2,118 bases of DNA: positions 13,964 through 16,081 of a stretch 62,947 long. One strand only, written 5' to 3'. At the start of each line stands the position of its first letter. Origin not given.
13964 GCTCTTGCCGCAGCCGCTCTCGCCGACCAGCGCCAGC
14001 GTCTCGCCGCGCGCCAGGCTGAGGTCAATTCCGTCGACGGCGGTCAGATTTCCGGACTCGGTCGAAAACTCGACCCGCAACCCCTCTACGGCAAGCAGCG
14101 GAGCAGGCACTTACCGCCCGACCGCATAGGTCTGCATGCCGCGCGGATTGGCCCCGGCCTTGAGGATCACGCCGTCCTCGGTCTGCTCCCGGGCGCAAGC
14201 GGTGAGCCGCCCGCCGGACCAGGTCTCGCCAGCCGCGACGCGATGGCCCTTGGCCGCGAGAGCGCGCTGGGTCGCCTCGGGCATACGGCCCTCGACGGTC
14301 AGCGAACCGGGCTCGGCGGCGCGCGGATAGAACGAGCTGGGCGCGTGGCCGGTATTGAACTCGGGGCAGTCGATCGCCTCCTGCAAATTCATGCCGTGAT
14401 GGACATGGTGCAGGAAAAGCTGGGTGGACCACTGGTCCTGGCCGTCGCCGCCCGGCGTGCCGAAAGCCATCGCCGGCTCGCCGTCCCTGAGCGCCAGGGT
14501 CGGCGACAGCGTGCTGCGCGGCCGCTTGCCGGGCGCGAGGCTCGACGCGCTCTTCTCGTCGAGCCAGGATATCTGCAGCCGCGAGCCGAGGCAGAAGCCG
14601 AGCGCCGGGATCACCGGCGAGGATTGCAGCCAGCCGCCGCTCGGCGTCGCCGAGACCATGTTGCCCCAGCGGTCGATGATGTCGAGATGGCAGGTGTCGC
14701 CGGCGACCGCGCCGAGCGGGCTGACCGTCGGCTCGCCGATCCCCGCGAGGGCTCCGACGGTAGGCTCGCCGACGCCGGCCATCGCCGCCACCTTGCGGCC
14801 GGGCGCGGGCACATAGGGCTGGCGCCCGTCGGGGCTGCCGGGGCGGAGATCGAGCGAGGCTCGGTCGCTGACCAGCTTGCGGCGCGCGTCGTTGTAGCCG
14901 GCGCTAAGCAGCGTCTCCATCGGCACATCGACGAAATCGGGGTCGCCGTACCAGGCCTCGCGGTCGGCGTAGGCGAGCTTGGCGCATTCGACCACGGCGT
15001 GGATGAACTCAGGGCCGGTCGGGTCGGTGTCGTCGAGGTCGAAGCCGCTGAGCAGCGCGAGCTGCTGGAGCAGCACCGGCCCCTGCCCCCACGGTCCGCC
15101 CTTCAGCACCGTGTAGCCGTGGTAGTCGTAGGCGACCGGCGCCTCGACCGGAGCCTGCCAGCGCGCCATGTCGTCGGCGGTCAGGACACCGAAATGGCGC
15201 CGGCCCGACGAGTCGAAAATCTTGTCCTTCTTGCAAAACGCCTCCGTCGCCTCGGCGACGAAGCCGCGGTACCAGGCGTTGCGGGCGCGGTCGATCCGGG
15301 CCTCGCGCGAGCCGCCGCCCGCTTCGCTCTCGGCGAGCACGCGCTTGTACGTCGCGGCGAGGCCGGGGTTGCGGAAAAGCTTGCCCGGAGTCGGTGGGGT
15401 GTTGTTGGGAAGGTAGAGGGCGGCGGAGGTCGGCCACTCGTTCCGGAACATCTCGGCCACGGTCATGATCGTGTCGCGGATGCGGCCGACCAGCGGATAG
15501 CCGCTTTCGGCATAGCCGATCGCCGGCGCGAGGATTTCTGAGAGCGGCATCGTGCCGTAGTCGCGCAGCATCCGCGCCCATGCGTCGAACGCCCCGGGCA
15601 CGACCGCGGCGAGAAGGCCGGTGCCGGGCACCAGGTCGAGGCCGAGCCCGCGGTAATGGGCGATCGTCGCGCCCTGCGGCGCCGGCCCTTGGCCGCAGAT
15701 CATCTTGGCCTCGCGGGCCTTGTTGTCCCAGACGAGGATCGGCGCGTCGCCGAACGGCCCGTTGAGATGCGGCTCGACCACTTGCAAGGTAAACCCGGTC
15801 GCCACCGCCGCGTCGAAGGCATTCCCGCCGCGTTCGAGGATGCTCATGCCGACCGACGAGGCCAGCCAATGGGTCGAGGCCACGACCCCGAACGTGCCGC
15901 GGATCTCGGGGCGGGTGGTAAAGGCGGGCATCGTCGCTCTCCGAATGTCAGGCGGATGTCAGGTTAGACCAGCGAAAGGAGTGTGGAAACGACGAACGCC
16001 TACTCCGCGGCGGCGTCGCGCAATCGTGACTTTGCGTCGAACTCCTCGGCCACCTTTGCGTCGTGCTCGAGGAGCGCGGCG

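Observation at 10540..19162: Eight-gene operon joining split aconitase X, DUF3830, a diiron oxygenase, a leaderless GGT-family hydrolase and a peptide-type ABC importer: candidate undescribed catabolic pathway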

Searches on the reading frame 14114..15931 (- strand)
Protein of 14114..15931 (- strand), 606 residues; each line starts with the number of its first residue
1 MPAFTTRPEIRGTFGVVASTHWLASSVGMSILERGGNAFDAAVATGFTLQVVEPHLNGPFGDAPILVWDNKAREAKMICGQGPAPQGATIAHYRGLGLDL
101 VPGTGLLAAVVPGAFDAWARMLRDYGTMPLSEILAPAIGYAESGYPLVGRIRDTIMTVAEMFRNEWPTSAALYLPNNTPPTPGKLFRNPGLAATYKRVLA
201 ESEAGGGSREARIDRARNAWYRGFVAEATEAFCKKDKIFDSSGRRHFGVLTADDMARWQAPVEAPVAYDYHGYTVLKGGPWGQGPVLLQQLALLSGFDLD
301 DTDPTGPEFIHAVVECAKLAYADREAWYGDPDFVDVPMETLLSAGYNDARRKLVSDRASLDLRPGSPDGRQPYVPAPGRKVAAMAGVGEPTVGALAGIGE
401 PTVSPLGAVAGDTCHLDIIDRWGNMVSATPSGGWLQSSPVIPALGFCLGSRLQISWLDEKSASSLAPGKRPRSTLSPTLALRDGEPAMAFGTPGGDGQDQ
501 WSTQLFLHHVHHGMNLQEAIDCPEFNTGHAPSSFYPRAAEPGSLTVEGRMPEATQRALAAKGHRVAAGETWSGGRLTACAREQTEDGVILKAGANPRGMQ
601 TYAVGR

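Call 5: search_protein_families(library=pfam, proteins=[window:14114-15931:-])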
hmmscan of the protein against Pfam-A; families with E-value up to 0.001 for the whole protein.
window:14114-15931:- (606 aa): 1 family
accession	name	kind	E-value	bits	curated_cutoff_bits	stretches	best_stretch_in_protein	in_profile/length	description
PF01019.26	G_glu_transpept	-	1.1e-111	374.7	27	1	30-598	2-510/512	Gamma-glutamyltranspeptidase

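Call 6: search_protein_families(library=ncbifam, proteins=[window:14114-15931:-])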
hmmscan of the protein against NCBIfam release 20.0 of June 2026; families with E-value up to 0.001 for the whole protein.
window:14114-15931:- (606 aa): 2 families
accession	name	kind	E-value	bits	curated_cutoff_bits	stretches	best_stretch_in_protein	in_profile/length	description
TIGR00066.1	g_glut_trans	equivalog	4.1e-79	266.4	357.85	1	15-597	1-518/518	gamma-glutamyltransferase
NF007187.0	PRK09615.1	equivalog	4.3e-45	154.1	990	2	10-350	45-364/581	gamma-glutamyltransferase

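Call 20: search_solved_structures(query=window:14114-15931:-, max_evalue=0.001)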
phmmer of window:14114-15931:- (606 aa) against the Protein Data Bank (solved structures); distinct sequences matched with E-value up to 0.001: 36.
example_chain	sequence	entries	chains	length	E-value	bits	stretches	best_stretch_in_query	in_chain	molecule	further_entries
6j3a_A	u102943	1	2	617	8.2e-209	698.6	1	4-606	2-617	Gamma-glutamyltranspeptidase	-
6j3i_A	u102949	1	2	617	4.5e-208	696.2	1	4-606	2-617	Gamma-glutamyltranspeptidase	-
4y23_A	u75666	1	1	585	2.1e-60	208.4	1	12-535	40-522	Gamma glutamyl transpeptidase,Gamma-glutamyltranspeptidase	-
2nlz_A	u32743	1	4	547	2.6e-54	188.3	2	10-367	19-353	Cephalosporin acylase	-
5y9b_A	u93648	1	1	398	4.6e-44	154.4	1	12-368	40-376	Gamma glutamyl transpeptidase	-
5xlu_A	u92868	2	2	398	8.6e-44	153.5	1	12-368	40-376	Gamma glutamyl transpeptidase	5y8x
4ott_A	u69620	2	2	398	2.2e-43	152.2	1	12-368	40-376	Gamma glutamyl transpeptidase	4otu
2e0w_A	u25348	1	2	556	4.4e-42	147.9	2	10-365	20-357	Gamma-glutamyltranspeptidase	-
3a75_A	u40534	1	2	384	3.1e-39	138.5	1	12-366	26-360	Gamma-glutamyltranspeptidase large chain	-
3whq_A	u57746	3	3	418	4.4e-39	138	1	12-366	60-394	Gamma-glutamyltranspeptidase large chain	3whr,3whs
2v36_A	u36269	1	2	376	1.9e-38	135.8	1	12-365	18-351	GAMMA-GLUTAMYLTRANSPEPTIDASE LARGE CHAIN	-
2i3o_A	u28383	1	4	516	3.8e-36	128.3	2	4-199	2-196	Gamma-glutamyltransferase related protein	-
2qm6_A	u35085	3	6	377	1e-35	126.8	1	6-347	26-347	Gamma-glutamyltranspeptidase | Gamma-glutamyltranspeptidase (Ggt) Large subunit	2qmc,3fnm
2nqo_A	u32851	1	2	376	1.1e-35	126.8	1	6-347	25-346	Gamma-glutamyltranspeptidase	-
5bpk_A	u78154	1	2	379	1.3e-35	126.5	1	7-347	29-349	Gamma-glutamyltranspeptidase (Ggt)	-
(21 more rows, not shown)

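Call 27: search_solved_structures(query=window:14114-15931:-, max_evalue=1e-100, show_alignments=1)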
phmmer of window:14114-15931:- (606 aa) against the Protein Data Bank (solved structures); distinct sequences matched with E-value up to 1e-100: 2.
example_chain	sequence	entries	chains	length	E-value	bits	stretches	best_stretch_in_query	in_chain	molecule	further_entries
6j3a_A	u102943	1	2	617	8.2e-209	698.6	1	4-606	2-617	Gamma-glutamyltranspeptidase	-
6j3i_A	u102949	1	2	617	4.5e-208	696.2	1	4-606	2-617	Gamma-glutamyltranspeptidase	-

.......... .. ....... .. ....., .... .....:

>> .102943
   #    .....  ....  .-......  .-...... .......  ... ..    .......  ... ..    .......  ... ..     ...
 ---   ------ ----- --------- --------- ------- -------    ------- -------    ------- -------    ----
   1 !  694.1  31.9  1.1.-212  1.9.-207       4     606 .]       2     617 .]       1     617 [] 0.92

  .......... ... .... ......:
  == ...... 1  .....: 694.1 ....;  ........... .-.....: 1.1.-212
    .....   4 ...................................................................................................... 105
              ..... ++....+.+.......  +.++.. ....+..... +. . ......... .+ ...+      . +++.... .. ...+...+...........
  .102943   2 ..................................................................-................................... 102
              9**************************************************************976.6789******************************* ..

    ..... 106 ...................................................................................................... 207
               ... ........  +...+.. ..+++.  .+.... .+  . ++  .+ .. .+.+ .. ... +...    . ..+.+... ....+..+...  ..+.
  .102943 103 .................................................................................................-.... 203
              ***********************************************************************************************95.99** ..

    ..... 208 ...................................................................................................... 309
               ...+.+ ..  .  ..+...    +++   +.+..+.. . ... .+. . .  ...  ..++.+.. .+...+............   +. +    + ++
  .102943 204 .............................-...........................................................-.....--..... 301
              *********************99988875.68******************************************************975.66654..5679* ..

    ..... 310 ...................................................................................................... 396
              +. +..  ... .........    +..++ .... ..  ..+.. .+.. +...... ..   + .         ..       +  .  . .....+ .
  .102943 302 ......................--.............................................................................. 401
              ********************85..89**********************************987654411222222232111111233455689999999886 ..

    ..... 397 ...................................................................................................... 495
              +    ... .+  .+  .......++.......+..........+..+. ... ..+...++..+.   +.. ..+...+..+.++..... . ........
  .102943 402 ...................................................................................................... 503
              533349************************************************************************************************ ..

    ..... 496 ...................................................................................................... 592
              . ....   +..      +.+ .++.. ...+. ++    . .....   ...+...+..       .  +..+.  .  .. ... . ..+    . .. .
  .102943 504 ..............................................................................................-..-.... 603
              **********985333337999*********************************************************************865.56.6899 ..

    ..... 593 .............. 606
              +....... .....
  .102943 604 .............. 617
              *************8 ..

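Call 61: search_solved_structures(query=window:14114-15931:-, max_evalue=1e-50, show_alignments=4)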
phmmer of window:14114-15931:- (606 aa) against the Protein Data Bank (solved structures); distinct sequences matched with E-value up to 1e-50: 4.
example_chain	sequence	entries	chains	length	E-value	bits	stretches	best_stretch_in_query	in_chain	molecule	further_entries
6j3a_A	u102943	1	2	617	8.2e-209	698.6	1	4-606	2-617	Gamma-glutamyltranspeptidase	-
6j3i_A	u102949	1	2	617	4.5e-208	696.2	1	4-606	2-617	Gamma-glutamyltranspeptidase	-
4y23_A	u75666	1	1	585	2.1e-60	208.4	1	12-535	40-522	Gamma glutamyl transpeptidase,Gamma-glutamyltranspeptidase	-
2nlz_A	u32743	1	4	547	2.6e-54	188.3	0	10-367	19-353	Cephalosporin acylase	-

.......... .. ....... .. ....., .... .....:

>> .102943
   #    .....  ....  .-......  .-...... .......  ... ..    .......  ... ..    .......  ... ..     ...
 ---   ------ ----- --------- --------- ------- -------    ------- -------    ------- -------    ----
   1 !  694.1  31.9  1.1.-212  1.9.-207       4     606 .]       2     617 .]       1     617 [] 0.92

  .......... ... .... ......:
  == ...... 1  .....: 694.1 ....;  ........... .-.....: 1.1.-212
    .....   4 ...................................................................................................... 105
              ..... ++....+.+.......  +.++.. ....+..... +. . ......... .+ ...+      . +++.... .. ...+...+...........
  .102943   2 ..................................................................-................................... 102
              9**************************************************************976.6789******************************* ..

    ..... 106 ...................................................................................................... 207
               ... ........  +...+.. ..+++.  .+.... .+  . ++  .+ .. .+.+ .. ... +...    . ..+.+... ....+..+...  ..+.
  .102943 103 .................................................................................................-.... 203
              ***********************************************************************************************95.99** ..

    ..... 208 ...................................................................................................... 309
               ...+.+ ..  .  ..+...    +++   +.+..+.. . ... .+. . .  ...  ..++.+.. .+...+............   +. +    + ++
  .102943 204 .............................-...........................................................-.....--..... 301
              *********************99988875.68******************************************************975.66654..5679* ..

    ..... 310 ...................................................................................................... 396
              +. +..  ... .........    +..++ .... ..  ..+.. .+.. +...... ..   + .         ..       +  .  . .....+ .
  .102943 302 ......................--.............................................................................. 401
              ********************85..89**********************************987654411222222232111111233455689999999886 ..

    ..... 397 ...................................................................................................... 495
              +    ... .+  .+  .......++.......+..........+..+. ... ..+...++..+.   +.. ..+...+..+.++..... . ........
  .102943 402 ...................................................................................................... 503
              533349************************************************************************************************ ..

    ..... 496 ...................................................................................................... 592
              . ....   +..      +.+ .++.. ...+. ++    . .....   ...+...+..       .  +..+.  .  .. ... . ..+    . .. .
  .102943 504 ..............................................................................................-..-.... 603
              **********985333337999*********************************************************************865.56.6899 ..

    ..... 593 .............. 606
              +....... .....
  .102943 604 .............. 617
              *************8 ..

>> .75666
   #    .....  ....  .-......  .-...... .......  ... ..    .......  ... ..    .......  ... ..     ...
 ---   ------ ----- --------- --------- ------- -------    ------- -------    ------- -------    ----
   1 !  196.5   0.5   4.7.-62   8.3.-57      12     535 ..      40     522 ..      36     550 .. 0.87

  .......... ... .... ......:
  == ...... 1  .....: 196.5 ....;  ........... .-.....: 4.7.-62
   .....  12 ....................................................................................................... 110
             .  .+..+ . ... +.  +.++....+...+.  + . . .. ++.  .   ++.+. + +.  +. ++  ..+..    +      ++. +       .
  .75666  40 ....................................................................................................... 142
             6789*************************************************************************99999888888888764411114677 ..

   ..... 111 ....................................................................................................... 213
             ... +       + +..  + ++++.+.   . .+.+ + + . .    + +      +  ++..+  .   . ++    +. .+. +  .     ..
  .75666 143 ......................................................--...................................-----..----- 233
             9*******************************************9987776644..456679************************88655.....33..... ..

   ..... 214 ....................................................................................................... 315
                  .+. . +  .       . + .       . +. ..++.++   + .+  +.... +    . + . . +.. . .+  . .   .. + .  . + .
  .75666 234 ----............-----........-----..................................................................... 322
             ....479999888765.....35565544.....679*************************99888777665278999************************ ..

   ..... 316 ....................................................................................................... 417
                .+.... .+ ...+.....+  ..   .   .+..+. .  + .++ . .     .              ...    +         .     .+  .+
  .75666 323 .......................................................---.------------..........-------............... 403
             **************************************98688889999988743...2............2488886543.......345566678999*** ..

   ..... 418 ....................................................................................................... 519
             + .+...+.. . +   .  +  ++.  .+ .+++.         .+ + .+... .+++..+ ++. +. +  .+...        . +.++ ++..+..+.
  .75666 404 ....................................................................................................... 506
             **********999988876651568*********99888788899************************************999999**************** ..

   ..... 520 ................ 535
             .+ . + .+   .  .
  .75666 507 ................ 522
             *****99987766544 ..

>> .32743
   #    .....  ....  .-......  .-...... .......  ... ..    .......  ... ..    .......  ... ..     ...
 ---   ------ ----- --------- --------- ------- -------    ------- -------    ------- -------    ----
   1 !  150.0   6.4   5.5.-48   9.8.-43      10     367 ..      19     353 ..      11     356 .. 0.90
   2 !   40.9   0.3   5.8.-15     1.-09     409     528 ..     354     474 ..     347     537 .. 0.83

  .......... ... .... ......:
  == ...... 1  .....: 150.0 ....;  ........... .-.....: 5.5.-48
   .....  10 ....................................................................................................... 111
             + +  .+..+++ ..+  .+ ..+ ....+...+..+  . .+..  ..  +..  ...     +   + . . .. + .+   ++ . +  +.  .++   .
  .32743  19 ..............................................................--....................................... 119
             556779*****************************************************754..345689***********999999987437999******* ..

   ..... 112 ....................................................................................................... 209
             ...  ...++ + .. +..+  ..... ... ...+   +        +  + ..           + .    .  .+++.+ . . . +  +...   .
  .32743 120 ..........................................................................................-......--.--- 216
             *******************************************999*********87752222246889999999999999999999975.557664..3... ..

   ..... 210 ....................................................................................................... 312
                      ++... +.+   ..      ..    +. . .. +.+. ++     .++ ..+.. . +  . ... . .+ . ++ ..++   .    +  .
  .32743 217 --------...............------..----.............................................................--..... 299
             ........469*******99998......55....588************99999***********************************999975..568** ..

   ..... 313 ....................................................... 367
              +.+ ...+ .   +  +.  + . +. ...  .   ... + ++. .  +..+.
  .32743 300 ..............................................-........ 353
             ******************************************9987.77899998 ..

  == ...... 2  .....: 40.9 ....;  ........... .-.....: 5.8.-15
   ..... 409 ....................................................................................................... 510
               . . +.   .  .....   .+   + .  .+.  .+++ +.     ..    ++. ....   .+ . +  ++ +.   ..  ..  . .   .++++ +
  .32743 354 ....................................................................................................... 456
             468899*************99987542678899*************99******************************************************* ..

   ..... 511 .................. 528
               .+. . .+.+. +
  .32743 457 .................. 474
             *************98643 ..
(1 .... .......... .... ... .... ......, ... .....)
